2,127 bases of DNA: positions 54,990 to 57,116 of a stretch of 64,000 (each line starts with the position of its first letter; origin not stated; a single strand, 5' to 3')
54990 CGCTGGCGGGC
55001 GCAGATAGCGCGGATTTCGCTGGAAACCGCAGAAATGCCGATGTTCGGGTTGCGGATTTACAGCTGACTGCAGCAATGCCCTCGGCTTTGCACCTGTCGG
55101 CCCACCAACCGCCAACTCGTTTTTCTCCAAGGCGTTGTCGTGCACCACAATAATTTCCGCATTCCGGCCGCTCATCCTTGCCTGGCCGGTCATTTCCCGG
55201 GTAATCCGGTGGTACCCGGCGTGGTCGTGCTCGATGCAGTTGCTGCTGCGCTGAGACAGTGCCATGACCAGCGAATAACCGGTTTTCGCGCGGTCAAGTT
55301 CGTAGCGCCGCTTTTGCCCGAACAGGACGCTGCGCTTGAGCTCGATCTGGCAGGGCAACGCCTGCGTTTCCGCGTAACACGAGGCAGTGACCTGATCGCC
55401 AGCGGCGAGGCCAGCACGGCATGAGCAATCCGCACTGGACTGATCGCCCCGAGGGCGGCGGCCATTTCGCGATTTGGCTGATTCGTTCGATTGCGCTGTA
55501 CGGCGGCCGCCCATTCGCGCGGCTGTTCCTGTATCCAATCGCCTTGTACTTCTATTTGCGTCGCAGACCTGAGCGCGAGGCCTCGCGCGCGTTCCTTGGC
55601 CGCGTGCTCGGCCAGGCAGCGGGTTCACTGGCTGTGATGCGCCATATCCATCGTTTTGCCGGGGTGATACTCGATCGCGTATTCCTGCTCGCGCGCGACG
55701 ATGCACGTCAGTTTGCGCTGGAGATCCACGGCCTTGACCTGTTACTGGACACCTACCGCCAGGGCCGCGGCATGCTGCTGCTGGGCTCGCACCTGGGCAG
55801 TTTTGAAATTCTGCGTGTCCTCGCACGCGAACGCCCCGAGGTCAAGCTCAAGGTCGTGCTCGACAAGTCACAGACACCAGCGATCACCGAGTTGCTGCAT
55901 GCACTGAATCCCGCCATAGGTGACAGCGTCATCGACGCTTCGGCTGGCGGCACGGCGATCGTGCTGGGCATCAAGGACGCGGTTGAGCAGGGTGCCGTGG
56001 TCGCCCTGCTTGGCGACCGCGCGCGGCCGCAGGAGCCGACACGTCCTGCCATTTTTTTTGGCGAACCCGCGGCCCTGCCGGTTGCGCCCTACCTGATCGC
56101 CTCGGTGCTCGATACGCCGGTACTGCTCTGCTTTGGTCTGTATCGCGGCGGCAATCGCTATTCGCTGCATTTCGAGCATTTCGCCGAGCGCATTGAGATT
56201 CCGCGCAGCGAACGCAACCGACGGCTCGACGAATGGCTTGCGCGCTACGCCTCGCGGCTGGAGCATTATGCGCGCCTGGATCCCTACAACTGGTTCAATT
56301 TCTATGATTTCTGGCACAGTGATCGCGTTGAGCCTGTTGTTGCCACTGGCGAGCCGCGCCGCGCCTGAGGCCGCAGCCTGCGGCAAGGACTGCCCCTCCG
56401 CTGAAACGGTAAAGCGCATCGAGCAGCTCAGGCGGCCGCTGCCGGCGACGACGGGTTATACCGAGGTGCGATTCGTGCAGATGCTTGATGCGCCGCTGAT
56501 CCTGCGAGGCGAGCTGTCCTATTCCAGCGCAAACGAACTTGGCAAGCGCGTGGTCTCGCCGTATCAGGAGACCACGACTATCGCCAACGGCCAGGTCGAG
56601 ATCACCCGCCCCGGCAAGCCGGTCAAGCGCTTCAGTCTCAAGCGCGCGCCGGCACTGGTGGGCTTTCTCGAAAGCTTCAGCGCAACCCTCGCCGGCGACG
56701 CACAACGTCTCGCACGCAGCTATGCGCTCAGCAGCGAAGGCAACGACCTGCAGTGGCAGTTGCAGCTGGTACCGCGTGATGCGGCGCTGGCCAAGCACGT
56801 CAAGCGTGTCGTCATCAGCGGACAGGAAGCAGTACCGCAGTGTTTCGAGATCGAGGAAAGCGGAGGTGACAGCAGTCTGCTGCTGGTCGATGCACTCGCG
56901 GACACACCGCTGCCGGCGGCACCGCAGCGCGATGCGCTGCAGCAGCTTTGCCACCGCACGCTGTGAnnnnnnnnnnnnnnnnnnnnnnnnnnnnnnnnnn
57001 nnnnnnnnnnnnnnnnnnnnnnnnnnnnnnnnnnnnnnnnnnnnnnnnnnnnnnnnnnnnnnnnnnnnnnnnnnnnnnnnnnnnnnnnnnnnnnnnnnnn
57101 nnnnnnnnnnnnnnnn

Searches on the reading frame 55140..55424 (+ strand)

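Call 50: search_protein_families(library=pfam, proteins=[window:55140-55424:+], max_evalue=0.001)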
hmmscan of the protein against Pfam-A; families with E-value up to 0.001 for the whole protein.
window:55140-55424:+ (94 aa): 2 families
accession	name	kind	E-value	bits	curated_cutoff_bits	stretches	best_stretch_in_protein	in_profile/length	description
PF07977.19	FabA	-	2.7e-06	27.5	23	1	10-38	35-63/138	FabA-like domain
PF21089.3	PKS_DH_N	-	4.1e-06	27.1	27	1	10-73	25-91/103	Polyketide synthase dehydratase domain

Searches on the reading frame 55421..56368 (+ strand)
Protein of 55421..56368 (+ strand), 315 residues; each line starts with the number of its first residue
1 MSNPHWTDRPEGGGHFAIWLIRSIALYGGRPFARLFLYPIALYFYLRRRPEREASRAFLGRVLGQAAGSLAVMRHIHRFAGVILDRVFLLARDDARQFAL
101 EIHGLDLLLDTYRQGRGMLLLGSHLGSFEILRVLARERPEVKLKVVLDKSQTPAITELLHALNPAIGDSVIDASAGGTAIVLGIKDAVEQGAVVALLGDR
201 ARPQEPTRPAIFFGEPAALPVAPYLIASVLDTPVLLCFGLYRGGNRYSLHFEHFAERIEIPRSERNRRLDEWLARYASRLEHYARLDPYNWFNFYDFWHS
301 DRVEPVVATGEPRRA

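Call 50: search_protein_families(library=pfam, proteins=[window:55421-56368:+], max_evalue=0.001)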
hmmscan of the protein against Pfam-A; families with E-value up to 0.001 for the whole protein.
window:55421-56368:+ (315 aa): 1 family
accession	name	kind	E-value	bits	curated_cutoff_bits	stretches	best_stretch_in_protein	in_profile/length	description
PF03279.18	Lip_A_acyltrans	-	7.2e-09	35.7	22.3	1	31-251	32-252/295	Bacterial lipid A biosynthesis acyltransferase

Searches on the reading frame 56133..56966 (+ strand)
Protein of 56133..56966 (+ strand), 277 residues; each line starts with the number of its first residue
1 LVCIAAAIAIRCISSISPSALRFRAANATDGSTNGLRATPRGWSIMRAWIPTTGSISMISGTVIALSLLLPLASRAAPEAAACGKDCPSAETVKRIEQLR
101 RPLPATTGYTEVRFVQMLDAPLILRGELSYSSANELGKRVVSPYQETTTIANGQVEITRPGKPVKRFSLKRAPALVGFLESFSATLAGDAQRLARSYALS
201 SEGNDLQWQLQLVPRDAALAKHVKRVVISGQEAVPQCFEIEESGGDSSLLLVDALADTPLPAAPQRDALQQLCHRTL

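Call 50: search_protein_families(library=pfam, proteins=[window:56133-56966:+], max_evalue=0.001)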
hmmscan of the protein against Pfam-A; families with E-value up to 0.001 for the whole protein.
window:56133-56966:+ (277 aa): 1 family
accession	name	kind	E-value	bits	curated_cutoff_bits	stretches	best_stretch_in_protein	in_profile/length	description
PF19574.5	LolA_3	-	5.4e-38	130.7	23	1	96-275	13-191/192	Outer membrane lipoprotein carrier protein LolA-like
